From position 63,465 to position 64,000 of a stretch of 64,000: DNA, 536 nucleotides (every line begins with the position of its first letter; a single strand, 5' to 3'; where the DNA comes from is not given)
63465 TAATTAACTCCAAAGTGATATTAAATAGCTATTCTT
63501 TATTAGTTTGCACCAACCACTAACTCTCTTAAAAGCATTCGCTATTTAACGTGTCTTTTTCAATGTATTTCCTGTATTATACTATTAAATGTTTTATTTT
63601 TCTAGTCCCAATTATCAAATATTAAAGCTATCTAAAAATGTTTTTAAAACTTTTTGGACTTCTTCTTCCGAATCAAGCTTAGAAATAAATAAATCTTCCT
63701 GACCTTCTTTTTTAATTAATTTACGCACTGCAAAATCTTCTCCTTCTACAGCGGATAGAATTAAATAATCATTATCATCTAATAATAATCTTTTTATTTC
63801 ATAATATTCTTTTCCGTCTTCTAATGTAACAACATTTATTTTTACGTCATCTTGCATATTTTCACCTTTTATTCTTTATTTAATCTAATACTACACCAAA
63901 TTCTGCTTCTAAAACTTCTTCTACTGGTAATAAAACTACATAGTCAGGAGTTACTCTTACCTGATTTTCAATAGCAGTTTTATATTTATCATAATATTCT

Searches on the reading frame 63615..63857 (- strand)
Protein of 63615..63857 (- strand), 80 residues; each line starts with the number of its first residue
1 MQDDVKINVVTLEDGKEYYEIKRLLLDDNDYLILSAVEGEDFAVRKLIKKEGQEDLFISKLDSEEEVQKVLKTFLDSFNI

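Call 7: search_protein_families(library=pfam, proteins=[window:63615-63857:-], max_evalue=10)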
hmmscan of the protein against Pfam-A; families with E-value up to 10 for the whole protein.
window:63615-63857:- (80 aa): 2 families
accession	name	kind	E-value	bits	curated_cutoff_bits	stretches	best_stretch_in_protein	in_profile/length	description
PF06949.16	DUF1292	-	0.0016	19.7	24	1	16-75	4-71/75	Protein of unknown function (DUF1292)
PF13535.11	ATP-grasp_4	-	0.036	14.1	27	1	22-56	46-80/160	ATP-grasp domain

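Call 33: find_homologous_proteins(query=window:63615-63857:-, max_evalue=0.001)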
Query window:63615-63857:- (80 aa): 4 proteins with E <= 0.001 among 5 candidates.
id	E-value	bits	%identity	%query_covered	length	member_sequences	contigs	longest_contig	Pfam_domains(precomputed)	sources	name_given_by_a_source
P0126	1.6e-41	157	100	100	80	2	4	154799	-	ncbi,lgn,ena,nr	ncbi:MAG: hypothetical protein IJO33_02910 [Bacilli bacterium]|nr:hypothetical protein [Bacilli bact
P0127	6.2e-25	104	72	98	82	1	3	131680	-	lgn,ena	-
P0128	6.4e-25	104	68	100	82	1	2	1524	-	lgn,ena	-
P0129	6.6e-25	104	70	100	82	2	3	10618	-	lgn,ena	-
